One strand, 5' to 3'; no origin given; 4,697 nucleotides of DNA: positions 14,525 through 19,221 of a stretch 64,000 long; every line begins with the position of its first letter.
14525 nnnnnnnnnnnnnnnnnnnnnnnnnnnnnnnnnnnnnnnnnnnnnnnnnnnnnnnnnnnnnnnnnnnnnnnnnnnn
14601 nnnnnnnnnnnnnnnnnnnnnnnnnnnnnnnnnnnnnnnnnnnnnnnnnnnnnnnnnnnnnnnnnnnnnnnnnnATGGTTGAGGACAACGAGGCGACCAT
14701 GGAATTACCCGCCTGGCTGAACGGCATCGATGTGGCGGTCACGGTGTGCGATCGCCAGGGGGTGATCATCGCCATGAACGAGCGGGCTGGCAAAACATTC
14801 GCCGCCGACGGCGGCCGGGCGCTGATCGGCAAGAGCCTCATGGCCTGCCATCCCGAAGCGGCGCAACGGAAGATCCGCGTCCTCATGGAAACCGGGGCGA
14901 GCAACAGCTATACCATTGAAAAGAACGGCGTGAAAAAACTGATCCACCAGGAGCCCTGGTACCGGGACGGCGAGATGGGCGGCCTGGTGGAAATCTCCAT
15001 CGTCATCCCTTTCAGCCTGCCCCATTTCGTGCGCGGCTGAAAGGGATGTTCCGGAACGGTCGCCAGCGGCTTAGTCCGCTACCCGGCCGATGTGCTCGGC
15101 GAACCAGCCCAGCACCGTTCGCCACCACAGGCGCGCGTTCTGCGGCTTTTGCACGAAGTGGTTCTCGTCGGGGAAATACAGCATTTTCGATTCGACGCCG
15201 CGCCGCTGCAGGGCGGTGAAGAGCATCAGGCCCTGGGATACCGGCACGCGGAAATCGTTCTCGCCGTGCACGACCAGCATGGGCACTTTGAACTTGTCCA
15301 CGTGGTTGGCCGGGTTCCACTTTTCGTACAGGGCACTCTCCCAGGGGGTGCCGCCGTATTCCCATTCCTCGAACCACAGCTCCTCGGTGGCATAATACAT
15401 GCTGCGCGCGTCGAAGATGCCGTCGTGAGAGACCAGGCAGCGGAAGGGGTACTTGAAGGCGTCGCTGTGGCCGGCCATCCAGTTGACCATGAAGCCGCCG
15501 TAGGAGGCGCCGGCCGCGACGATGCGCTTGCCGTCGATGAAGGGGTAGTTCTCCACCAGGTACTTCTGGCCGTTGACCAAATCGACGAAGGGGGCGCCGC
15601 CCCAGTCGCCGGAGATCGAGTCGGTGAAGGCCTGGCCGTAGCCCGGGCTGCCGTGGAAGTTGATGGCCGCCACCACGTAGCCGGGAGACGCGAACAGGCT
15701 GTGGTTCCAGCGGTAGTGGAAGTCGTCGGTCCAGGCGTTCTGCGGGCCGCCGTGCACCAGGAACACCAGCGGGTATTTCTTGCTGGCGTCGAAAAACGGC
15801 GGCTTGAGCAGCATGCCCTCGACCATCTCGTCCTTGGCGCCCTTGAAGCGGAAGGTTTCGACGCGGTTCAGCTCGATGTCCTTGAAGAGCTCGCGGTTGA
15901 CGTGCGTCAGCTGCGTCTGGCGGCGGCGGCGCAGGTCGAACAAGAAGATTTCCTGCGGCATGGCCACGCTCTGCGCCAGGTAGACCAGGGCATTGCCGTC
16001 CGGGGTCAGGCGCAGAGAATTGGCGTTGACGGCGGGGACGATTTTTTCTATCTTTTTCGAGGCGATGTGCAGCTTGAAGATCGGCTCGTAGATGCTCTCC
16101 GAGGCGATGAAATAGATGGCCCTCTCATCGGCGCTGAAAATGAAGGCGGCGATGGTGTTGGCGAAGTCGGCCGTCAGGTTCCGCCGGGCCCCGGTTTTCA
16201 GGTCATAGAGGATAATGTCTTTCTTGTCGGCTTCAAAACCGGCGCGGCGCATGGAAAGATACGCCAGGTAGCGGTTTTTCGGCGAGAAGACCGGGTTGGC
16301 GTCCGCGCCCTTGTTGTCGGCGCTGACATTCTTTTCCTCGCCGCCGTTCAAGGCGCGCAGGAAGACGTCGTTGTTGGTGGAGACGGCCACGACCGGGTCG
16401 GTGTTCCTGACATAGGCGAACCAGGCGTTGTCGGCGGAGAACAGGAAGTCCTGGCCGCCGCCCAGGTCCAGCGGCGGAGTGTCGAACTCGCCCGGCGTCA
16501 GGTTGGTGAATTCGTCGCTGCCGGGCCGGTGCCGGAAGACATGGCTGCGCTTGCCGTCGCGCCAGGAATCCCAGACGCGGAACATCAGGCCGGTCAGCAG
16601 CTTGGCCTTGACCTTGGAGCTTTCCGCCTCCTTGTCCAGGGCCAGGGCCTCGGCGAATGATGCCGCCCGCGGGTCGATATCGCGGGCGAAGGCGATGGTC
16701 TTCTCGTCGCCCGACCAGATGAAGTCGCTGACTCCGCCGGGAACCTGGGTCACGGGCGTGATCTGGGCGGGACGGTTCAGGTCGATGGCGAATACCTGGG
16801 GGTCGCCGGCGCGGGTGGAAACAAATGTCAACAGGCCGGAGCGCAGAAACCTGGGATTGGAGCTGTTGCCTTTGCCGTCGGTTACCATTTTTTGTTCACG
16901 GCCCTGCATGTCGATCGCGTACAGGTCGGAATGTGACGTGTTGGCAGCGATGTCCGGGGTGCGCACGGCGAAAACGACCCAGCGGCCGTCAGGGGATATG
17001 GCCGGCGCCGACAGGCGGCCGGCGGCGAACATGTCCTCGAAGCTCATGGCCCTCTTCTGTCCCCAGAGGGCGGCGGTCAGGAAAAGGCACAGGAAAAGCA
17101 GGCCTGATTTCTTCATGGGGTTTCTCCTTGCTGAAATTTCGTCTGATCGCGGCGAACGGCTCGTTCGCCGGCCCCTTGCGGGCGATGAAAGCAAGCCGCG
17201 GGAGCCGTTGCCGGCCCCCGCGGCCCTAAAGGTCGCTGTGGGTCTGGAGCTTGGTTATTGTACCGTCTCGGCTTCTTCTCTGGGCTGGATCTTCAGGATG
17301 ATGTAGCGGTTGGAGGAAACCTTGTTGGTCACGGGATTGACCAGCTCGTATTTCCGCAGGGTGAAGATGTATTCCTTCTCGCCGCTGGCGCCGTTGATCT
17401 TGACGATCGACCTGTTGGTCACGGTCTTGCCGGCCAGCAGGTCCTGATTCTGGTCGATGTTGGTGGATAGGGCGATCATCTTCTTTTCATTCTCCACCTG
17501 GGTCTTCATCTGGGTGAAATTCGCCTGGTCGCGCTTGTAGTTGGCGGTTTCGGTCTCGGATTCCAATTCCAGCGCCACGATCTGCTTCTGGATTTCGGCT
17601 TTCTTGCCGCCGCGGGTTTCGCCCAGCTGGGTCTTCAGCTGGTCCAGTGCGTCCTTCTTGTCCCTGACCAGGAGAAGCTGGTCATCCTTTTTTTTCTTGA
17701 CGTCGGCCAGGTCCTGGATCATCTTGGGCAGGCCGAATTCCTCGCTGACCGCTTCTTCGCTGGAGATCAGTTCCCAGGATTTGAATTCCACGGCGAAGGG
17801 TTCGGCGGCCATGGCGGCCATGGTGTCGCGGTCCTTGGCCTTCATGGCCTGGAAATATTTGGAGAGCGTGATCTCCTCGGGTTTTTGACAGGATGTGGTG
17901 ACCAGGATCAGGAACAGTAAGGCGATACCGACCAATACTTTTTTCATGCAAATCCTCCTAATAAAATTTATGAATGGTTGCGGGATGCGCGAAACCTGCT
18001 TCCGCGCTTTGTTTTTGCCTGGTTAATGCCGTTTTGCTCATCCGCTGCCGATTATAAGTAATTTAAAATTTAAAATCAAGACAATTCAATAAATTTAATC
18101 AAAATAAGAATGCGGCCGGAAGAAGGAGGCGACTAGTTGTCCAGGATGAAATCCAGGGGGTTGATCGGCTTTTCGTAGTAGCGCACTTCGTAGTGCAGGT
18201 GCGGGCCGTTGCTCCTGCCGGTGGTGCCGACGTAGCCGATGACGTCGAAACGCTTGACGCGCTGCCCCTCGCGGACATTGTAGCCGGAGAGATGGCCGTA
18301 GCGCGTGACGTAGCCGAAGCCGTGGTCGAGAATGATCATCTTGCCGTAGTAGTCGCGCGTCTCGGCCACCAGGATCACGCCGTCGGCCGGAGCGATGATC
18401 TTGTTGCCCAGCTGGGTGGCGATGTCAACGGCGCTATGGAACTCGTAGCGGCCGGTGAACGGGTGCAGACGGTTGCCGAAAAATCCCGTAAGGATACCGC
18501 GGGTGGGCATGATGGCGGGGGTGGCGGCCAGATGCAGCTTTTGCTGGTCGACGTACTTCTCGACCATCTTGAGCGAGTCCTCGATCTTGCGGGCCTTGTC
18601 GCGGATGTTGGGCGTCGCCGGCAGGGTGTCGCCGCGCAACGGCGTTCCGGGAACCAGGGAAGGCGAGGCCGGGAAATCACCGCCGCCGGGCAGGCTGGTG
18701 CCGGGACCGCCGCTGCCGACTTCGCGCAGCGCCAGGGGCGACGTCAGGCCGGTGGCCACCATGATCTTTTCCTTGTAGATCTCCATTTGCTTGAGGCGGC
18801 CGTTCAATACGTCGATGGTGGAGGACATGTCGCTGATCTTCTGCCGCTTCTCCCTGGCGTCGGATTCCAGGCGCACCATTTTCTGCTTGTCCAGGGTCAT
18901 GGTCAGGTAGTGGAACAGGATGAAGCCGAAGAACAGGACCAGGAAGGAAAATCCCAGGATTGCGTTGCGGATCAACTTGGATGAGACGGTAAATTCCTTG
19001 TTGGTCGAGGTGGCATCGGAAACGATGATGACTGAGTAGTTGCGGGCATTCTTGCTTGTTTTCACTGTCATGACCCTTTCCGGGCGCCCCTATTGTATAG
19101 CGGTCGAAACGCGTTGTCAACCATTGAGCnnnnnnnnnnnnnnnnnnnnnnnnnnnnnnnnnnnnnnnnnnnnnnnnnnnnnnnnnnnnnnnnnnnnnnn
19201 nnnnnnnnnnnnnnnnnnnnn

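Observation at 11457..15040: Hanks-type Ser/Thr kinase fused to a Reg_prop beta-propeller + Y_Y_Y ectodomain, translationally coupled to a stand-alone PAS protein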

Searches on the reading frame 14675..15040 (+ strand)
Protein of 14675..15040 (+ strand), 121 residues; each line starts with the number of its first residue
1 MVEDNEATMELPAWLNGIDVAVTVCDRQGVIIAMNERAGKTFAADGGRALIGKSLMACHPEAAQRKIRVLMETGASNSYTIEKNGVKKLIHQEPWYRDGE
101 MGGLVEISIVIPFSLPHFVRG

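Call 3: search_protein_families(library=pfam, proteins=[window:14675-15040:+], max_evalue=0.1)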
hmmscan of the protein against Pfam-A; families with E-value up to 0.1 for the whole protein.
window:14675-15040:+ (121 aa): 3 families
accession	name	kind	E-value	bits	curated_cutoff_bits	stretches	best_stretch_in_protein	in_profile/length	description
PF08448.16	PAS_4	-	5.9e-06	26.9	23.1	1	16-76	2-65/110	PAS fold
PF00989.32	PAS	-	0.0021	18.5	22.6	1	13-76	5-71/113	PAS fold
PF13426.13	PAS_9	-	0.01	16.5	27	1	20-82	2-64/103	PAS domain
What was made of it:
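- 14675..15040 (+): Stand-alone PAS protein: 121 aa from ATG 14675 (1-nt overlap with the kinase stop) or, more likely, 113 aa from ATG 14699. Invariant Cys-His-Pro at the start of the F-alpha helix. PAS_4 above cut-off (call 3).
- On PAS domain protein: PAS_4 26.9 bits against 23.1 (call 3).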

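Call 4: search_protein_families(library=ncbifam, proteins=[window:14675-15040:+], max_evalue=0.1)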
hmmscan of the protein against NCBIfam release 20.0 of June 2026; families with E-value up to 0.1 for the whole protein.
window:14675-15040:+ (121 aa): 1 family
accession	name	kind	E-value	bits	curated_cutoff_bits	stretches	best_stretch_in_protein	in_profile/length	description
NF041552.1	TF_PrdR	equivalog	1.7e-06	26.7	795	1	5-105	130-228/577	sigma-54 dependent transcriptional regulator PrdR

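Call 38: find_homologous_proteins(query=window:14675-15037:+, max_evalue=0.001)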
Query window:14675-15037:+ (121 aa): 2640 proteins with E <= 0.001 among 2645 candidates; the best 120 are listed.
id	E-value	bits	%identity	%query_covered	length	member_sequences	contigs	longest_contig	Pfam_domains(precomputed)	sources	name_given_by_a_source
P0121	1.3e-74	266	100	100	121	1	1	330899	PF08448.17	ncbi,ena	-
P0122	4.4e-66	238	87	100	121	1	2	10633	-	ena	-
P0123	3.0e-61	223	88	93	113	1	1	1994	PF08448.17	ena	-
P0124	1.6e-59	217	85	93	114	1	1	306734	-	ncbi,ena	-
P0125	2.9e-56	207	81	93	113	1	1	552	-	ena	-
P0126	4.5e-56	206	78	93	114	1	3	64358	PF08448.17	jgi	jgi:transcriptional regulator with PAS, ATPase and Fis domain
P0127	1.0e-55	205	81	93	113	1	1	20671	-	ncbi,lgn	-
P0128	1.9e-55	204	81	93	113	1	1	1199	PF08448.17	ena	-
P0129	1.2e-54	201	80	93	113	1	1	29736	-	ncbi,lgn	-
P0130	1.3e-54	201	79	93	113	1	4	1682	PF08448.17,PF00989.32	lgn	-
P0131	1.8e-54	201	78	93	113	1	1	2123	PF13426.14,PF08448.17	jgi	jgi:transcriptional regulator with PAS, ATPase and Fis domain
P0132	7.9e-54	199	76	93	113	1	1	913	PF08448.17,PF00989.32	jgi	jgi:transcriptional regulator with PAS, ATPase and Fis domain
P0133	9.2e-54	198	79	93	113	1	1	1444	PF13426.14,PF08448.17,PF00989.32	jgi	jgi:transcriptional regulator with PAS, ATPase and Fis domain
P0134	1.3e-53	198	78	93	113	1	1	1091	PF08448.17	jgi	jgi:transcriptional regulator with PAS, ATPase and Fis domain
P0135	1.8e-53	198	75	93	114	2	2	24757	PF08448.17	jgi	jgi:transcriptional regulator with PAS, ATPase and Fis domain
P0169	4.6e-47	177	67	93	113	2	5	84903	PF08448.17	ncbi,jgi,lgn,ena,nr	ncbi:MAG TPA: PAS domain-containing protein [Patescibacteria group bacterium]|nr:PAS domain-containi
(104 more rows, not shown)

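Call 40: find_encoding_contigs(protein=P0169, flank=6000, max_places=3)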
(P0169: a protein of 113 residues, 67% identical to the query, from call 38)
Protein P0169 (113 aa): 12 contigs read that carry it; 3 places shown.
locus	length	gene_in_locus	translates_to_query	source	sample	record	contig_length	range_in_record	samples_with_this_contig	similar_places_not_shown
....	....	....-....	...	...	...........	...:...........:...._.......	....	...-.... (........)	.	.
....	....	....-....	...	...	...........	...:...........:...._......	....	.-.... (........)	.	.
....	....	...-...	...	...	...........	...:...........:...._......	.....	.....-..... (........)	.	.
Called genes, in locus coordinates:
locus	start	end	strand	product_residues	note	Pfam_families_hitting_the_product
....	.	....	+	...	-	?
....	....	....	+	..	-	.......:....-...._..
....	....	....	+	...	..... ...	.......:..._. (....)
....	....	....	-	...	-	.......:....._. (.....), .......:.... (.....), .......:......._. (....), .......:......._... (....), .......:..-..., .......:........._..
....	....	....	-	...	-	-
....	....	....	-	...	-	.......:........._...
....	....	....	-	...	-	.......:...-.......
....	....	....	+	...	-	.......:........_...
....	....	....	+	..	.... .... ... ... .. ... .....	?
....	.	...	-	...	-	?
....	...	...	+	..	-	-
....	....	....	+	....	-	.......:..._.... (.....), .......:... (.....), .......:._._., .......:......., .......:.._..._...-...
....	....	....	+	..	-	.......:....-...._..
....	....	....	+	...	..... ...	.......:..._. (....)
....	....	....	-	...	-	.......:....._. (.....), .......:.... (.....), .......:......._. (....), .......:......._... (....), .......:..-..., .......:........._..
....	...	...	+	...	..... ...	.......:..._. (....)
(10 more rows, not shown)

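Call 41: find_encoding_contigs(protein=P0121, flank=3000, max_places=2)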
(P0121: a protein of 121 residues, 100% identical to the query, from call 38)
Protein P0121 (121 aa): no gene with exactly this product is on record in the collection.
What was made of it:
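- Tried and rejected: Source contig: looking up the window's own PAS protein to identify the source contig failed (call 41).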

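Call 44: search_solved_structures(query=A2, max_evalue=1)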
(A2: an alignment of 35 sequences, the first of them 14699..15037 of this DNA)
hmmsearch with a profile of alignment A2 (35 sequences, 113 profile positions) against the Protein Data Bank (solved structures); distinct sequences matched with E-value up to 1: 5.
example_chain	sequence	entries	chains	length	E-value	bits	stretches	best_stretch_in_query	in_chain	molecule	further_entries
7uxe_A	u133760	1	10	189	0.07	16.5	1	19-73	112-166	Small terminase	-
1d06_A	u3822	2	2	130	0.13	15.6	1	6-73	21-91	nitrogen fixation regulatory protein fixL | FIXL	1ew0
5fq1_A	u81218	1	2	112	0.18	15.2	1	3-54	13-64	HISTIDINE KINASE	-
8bjp_AAA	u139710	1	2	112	0.19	15.2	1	3-54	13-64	cytoplasmic PAS domain of CitA from Geobacillus thermodenitrificans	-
3mxq_A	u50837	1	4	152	0.65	13.4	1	5-62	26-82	Sensor protein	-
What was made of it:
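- On PAS domain protein: The FixL sequence match is not significant (E 0.13, call 44).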

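Call 50: predict_structure(alignment_id=A2)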
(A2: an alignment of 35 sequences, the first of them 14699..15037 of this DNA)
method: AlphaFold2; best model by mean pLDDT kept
length: 113 residues; sequences in the alignment: 35
mean_pLDDT: 86.1   pTM: 0.77
mean pLDDT of the five models: 86.1, 83.0, 82.5, 81.9, 79.5
residues with pLDDT >= 90: 63; 70-90: 34; 50-70: 16; < 50: 0
segments of 3 or more residues with pLDDT < 50: none
pLDDT, mean of each block of 10 residues (from residue 1): 74 93 91 69 91 94 96 85 96 96 72 58
secondary structure, 60 per line:
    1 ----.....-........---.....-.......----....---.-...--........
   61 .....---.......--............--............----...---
elements in order: H5-9 E11-18 E22-26 H28-34 H39-42 H53-65 E69-75 E78-89 E92-103

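Call 53: fold_search(model_id=the predicted structure, library=pdb)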
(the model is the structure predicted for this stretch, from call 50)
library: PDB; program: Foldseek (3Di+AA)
matches with E <= 10: 974; with E <= 0.001: 38
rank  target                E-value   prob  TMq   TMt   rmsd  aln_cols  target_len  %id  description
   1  3cax                  4.4e-05  1.00  0.57  0.22   4.6       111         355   16  Crystal structure of uncharacterized protein PF0695 (released 2008-03-18)
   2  3fc7_B                7.5e-05  1.00  0.64  0.72   3.2        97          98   16  The crystal structure of a domain of HTR-like protein from Haloarcula marismortui ATCC 43049 (released 2008-12-09)
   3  2qkp_A                1.1e-04  1.00  0.55  0.47   4.0       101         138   14  Crystal structure of C-terminal domain of SMU_1151c from Streptococcus mutans (released 2007-07-24)
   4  2qkp_B                1.1e-04  1.00  0.58  0.50   5.9       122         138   16  Crystal structure of C-terminal domain of SMU_1151c from Streptococcus mutans (released 2007-07-24)
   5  8dik_A                1.3e-04  1.00  0.68  0.61   5.5       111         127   19  Redox properties and PAS domain structure of the E. coli Energy Sensor Aer indicate a multi-state sensing mechanism (released 2022-11-09)
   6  6ceq_A                1.3e-04  1.00  0.65  0.66   4.5       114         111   20  The Aer2 Receptor from Vibrio cholerae is a Dual PAS-Heme Oxygen Sensor (released 2018-05-16)
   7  6zj8_G                1.4e-04  1.00  0.57  0.50   4.0       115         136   19  Structure of the PAS domain from Bordetella pertussis BvgS (released 2020-11-11)
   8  4hi4_A                1.5e-04  1.00  0.66  0.63   3.0       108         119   16  Crystal structure of the 5-coordinate ferric heme-binding PAS domain of Aer2 from P. aeruginosa (released 2013-01-09)
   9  3lyx_B                1.7e-04  1.00  0.66  0.62   3.4       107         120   20  Crystal structure of the PAS domain of the protein CPS_1291 from Colwellia psychrerythraea. Northeast Structural Genom (released 2010-04-07)
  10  2qkp_D                1.9e-04  1.00  0.55  0.48   5.9       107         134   14  Crystal structure of C-terminal domain of SMU_1151c from Streptococcus mutans (released 2007-07-24)
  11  3mxq_C                2.2e-04  1.00  0.65  0.59   3.4       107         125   18  Crystal structure of sensory box sensor histidine kinase from Vibrio cholerae (released 2010-05-26)
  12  3mxq_A                2.2e-04  1.00  0.61  0.56   3.7       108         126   16  Crystal structure of sensory box sensor histidine kinase from Vibrio cholerae (released 2010-05-26)
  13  3vol                  2.3e-04  1.00  0.65  0.54   3.0       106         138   17  X-ray Crystal Structure of PAS-HAMP Aer2 in the CN-bound Form (released 2012-05-23)
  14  9a5d_A                2.8e-04  1.00  0.56  0.12   3.5        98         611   16  Integrative model of WALK-YYCH by crosslinking MS and deep learning (released 2024-09-18)
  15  2ykh_A                3.0e-04  1.00  0.66  0.30   2.5       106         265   13  Sensor region of a sensor histidine kinase (released 2012-06-06)
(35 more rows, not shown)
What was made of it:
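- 14675..15040 (+): AF2 pLDDT 86 and PAS fold matches (calls 50, 53).
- On PAS domain protein: Foldseek probability 1.0 to Aer2, Aer, CitA and BvgS PAS domains (calls 50, 53).
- Checked: The PAS fold is supported by an AF2 model (pLDDT 86, call 50) and Foldseek probability 1.0 to many PAS domains (call 53).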

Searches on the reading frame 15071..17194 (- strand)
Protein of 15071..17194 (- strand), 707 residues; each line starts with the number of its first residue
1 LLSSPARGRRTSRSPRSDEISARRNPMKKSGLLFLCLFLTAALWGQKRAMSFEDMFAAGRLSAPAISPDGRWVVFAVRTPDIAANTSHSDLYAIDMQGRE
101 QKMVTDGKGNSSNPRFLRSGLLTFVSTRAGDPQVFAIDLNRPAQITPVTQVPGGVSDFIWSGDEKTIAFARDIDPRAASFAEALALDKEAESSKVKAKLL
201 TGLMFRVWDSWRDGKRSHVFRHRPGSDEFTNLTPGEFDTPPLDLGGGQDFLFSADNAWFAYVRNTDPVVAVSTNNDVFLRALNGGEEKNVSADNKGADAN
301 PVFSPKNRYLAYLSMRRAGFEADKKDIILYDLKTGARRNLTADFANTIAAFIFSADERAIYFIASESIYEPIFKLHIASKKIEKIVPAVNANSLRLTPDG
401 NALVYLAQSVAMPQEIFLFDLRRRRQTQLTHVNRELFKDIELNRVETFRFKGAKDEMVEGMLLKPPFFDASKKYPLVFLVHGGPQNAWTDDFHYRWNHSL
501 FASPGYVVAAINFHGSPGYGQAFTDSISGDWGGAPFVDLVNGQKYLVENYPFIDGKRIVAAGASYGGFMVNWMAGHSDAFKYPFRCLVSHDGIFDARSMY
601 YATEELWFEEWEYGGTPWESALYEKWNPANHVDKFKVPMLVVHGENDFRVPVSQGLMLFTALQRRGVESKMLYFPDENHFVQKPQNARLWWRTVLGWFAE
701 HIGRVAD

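Call 16: search_protein_families(library=pfam, proteins=[window:15071-17194:-], max_evalue=0.01)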
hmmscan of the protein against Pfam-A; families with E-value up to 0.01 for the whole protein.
window:15071-17194:- (707 aa): 9 families
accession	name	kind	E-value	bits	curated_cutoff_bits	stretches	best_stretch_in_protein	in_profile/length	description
PF00326.27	Peptidase_S9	-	3.2e-62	210.2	22.6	1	493-703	2-211/213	Prolyl oligopeptidase family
PF07676.18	PD40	-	1.3e-14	54.2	20.9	0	63-76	13-26/38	WD40-like Beta Propeller Repeat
PF20434.5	BD-FAE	-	6.8e-11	42.5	26.8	1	470-662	9-215/215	BD-FAE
PF00930.27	DPPIV_N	-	7.7e-07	28.6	22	0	323-408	258-348/354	Dipeptidyl peptidase IV (DPP IV) N-terminal region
PF05448.18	AXE1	-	3.3e-05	23.3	21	0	438-524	47-128/321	Acetyl xylan esterase (AXE1)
PF11144.14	DUF2920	-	0.00037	20.2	24.7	0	537-571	167-201/400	Protein of unknown function (DUF2920)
PF02129.25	Peptidase_S15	-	0.0009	19.4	23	0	616-671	202-253/262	X-Pro dipeptidyl-peptidase (S15 family)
PF03959.19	FSH1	-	0.0055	16.9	21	1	566-681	111-201/211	Serine hydrolase (FSH1)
PF01738.24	DLH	-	0.0098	15.9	21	0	628-700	135-215/217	Dienelactone hydrolase family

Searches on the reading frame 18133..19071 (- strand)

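Call 16: search_protein_families(library=pfam, proteins=[window:18133-19071:-], max_evalue=0.01)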
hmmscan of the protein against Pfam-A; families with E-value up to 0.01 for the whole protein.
window:18133-19071:- (312 aa): 1 family
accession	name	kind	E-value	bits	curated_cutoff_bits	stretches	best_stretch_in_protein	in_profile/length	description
PF01551.29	Peptidase_M23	-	3.4e-32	111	28.7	1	211-305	2-96/96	Peptidase family M23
